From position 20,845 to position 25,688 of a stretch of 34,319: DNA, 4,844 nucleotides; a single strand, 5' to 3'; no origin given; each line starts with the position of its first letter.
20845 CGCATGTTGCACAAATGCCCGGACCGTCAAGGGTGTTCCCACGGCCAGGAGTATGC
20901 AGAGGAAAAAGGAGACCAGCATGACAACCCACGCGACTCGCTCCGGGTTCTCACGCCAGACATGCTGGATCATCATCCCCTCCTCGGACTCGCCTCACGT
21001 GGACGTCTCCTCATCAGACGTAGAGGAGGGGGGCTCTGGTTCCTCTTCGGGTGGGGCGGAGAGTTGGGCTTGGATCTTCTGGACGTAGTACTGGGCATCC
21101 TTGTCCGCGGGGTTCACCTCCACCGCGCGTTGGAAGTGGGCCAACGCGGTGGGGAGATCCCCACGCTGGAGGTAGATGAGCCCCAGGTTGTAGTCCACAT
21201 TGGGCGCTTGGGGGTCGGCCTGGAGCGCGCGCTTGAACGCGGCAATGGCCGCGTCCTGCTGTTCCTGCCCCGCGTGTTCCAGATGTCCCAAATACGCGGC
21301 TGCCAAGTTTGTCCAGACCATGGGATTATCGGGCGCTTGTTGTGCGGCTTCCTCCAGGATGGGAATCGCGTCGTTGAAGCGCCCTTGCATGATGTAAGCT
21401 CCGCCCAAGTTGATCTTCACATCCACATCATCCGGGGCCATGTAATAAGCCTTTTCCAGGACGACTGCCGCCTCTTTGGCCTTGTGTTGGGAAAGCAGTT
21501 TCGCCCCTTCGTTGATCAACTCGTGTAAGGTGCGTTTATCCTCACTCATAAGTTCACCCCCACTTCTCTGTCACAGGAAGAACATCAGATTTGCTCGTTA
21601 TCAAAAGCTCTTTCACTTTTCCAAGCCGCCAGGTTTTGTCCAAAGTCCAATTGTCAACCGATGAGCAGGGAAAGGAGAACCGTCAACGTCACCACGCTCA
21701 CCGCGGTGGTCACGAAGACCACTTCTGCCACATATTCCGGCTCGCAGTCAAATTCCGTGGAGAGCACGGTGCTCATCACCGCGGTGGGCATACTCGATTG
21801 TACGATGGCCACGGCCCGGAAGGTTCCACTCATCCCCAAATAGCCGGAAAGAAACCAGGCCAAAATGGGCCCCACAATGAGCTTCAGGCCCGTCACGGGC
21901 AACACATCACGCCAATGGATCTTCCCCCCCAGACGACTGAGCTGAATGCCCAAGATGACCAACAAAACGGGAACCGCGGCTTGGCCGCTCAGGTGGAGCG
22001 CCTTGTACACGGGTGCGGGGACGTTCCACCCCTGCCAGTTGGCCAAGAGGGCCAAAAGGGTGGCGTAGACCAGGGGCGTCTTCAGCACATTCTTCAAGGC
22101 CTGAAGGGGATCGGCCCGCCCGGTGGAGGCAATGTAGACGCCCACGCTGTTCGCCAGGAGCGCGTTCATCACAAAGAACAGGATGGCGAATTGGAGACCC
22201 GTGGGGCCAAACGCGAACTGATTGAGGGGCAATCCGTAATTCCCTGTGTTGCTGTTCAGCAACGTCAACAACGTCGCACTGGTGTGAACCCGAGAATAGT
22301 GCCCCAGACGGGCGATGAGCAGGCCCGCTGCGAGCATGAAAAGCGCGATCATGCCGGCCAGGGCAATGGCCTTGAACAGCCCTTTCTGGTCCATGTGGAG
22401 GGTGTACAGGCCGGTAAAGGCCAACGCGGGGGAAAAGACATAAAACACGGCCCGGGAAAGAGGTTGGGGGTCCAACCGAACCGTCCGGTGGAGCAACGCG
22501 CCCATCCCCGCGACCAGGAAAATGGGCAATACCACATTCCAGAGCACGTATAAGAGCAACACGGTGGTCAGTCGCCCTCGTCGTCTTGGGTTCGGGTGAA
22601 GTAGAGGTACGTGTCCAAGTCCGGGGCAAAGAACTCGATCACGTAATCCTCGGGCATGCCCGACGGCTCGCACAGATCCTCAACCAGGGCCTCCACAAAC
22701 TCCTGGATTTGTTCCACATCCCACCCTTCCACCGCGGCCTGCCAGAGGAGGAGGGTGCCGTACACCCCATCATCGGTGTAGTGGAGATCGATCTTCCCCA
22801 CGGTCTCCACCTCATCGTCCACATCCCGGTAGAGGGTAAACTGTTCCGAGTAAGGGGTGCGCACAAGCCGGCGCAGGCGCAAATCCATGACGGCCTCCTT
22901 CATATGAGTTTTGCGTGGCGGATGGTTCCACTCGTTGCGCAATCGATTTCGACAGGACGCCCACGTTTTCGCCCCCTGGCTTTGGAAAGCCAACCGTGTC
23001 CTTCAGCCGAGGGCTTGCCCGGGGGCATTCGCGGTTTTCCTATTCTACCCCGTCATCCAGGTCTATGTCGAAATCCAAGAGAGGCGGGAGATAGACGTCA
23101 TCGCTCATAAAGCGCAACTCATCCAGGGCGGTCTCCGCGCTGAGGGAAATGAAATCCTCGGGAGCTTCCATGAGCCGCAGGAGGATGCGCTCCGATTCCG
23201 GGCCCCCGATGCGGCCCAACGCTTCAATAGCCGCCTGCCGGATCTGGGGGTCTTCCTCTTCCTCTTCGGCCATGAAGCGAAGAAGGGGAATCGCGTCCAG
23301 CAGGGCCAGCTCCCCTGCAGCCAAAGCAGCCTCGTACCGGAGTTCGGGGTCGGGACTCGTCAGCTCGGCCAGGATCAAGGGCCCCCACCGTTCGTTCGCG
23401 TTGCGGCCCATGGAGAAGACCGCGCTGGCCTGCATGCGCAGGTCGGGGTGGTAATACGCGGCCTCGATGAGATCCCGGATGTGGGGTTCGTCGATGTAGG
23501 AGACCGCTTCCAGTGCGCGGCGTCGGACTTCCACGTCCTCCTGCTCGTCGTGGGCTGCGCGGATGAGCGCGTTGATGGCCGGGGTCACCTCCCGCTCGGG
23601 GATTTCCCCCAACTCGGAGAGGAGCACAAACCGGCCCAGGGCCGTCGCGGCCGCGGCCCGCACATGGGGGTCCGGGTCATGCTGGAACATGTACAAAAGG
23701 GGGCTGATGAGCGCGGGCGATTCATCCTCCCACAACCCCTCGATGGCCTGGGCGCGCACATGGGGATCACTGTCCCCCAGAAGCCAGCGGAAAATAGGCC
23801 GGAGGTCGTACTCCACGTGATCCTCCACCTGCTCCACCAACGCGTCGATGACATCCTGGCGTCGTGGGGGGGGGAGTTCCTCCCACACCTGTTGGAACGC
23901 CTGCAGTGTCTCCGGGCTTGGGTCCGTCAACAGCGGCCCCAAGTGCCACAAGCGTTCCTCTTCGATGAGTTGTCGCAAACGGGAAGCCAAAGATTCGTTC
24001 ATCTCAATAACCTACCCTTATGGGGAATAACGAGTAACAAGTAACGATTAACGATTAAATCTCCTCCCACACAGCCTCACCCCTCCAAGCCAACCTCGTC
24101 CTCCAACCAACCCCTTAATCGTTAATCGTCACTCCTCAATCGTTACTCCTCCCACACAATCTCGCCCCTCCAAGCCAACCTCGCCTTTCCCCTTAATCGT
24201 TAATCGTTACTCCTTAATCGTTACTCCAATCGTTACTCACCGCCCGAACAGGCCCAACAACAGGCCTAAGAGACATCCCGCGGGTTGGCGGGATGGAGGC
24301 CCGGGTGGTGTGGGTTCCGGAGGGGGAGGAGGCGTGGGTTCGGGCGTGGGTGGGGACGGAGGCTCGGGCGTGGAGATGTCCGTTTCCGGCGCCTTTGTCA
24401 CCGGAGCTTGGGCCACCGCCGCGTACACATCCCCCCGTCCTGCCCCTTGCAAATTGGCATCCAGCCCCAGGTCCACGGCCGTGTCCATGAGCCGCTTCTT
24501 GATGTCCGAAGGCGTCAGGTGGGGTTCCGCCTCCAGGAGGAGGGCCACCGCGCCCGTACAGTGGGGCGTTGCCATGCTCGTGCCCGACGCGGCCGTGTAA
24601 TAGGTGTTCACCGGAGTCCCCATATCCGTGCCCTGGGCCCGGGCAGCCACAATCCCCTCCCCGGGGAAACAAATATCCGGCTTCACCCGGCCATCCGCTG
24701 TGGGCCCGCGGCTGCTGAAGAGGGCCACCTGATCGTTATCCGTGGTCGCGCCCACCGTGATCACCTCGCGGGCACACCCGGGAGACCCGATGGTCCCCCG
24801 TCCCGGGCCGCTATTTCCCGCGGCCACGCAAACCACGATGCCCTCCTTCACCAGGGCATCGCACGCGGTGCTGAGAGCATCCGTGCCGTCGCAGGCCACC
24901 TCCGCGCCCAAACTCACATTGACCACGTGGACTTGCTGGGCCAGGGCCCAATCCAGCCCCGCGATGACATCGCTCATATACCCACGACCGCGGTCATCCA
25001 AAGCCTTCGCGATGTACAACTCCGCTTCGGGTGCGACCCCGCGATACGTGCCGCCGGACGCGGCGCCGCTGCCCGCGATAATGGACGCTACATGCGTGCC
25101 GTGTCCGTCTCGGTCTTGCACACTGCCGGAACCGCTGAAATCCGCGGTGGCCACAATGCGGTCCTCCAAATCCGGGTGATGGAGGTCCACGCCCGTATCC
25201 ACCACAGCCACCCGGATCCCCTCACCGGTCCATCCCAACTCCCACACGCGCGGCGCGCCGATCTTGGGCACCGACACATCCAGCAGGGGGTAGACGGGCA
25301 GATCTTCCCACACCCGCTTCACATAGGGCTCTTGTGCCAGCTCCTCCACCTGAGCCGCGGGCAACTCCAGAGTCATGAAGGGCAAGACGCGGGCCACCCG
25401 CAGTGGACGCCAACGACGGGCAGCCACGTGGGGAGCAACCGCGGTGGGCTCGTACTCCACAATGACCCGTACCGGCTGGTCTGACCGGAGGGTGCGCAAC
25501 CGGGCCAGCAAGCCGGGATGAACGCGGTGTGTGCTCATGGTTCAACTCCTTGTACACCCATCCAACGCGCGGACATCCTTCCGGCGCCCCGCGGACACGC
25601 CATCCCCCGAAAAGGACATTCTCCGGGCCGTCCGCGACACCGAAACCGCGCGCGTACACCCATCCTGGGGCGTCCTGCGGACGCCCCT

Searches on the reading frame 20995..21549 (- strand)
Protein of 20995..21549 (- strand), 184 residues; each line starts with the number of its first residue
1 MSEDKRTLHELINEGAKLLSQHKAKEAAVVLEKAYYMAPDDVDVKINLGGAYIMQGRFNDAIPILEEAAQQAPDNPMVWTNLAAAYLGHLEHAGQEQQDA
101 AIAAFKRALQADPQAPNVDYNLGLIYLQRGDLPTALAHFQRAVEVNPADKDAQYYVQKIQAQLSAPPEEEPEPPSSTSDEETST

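Call 70: search_protein_families(library=pfam, proteins=[window:20995-21549:-], max_evalue=0.001)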
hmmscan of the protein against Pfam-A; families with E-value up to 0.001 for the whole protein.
window:20995-21549:- (184 aa): 21 families
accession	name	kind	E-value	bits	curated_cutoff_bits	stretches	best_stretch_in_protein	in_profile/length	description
PF14559.12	TPR_19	-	3.7e-21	75.7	25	2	18-82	1-65/68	Tetratricopeptide repeat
PF13432.12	TPR_16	-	9e-19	68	32.7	3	93-145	8-60/65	Tetratricopeptide repeat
PF13414.12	TPR_11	-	9.5e-19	67.3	26.8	3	95-128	7-40/42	TPR repeat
PF00515.34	TPR_1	-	9.5e-19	66.8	27.8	1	120-147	5-32/34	Tetratricopeptide repeat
PF07719.23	TPR_2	-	1e-17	63.2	27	2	120-148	5-33/34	Tetratricopeptide repeat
PF13428.12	TPR_14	-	1.5e-17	62.7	23.5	2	46-84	5-43/44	Tetratricopeptide repeat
PF13431.12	TPR_17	-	2.7e-14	52.6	24.4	0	65-96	2-29/34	Tetratricopeptide repeat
PF13181.12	TPR_8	-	2.8e-13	49.3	25.7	0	120-148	5-33/34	Tetratricopeptide repeat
PF13371.12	TPR_9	-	1e-12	48.3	35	1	92-152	5-65/73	Tetratricopeptide repeat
PF23914.1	TPR_CcmH_CycH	-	2.6e-11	44.1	42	1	19-87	61-132/158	Cytochrome c-type biogenesis protein H TPR domain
PF13424.12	TPR_12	-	2.6e-11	44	30.1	2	46-112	7-75/77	Tetratricopeptide repeat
PF12895.13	ANAPC3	-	2.2e-09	37.9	27.2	0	21-87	2-67/82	Anaphase-promoting complex, cyclosome, subunit 3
PF13176.12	TPR_7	-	6e-09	35.7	27.9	0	120-150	3-33/36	Tetratricopeptide repeat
PF13174.12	TPR_6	-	8.1e-08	32.9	26.3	0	120-147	4-31/33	Tetratricopeptide repeat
PF14561.12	TPR_20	-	2e-07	31.7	25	0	95-151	1-57/90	Tetratricopeptide repeat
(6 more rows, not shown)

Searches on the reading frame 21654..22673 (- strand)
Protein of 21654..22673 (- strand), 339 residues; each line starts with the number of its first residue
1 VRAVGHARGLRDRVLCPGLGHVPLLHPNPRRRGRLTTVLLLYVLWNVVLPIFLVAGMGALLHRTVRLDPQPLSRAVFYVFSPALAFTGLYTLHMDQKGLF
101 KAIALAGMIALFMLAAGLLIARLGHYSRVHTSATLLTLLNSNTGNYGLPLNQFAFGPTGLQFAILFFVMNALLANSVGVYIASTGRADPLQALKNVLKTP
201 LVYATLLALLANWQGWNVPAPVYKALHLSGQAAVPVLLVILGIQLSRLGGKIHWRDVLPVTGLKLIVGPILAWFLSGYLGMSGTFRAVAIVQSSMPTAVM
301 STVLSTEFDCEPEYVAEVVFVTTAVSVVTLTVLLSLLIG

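Call 28: search_protein_families(library=pfam, proteins=[window:21654-22673:-], max_evalue=0.001)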
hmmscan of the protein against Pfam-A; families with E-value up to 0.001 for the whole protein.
window:21654-22673:- (339 aa): 1 family
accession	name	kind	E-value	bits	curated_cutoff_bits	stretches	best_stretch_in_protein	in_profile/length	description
PF03547.23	Mem_trans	-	3e-24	85.7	25.7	2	193-333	197-342/343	Membrane transport protein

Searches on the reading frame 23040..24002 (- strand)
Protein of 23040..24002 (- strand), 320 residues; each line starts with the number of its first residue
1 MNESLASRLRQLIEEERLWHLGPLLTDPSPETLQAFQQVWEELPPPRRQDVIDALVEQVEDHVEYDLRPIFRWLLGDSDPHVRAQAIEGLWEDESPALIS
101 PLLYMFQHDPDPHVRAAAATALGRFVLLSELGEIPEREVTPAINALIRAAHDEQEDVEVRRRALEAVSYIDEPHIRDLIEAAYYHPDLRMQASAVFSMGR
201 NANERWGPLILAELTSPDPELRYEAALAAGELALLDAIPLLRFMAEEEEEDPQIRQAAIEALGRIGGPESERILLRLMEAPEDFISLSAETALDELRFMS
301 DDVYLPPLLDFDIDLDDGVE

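Call 27: search_protein_families(library=pfam, proteins=[window:23040-24002:-], max_evalue=0.001)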
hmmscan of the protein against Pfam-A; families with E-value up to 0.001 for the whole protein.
window:23040-24002:- (320 aa): 6 families
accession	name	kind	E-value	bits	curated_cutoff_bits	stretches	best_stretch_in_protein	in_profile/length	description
PF13646.12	HEAT_2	-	9.2e-32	109.6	27.7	3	209-293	3-87/88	HEAT repeats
PF02985.28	HEAT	-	1.6e-19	68.6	23.5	1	98-126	1-28/31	HEAT repeat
PF13513.12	HEAT_EZ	-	2.4e-09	37.9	27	0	112-170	1-55/55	HEAT-like repeat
PF00514.29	Arm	-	2.5e-08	34.1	20.6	0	99-123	14-37/41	Armadillo/beta-catenin-like repeat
PF25786.1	HEAT_GCN1_C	-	6.2e-05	23.5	27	1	108-170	37-94/151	GCN1-like, C-terminal HEAT repeats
PF03130.22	HEAT_PBS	-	0.00089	20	20.9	0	254-278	1-25/27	PBS lyase HEAT-like repeat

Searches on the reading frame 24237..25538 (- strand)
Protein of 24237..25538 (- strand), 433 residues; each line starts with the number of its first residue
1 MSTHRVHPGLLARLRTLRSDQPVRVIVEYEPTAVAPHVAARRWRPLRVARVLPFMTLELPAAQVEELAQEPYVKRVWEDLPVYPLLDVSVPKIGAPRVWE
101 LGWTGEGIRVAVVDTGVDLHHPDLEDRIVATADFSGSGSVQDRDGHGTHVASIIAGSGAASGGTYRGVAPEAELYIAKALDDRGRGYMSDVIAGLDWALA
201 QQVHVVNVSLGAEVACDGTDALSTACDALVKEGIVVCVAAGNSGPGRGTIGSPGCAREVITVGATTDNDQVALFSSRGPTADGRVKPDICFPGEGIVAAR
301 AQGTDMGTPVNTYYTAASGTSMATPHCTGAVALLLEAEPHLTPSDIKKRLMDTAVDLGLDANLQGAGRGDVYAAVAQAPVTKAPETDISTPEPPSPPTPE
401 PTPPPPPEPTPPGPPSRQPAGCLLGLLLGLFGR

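Call 27: search_protein_families(library=pfam, proteins=[window:24237-25538:-], max_evalue=0.001)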
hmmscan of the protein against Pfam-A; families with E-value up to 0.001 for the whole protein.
window:24237-25538:- (433 aa): 1 family
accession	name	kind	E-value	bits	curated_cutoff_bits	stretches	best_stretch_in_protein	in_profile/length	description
PF00082.27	Peptidase_S8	-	5.2e-67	226.6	21.8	1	105-367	1-288/288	Subtilase family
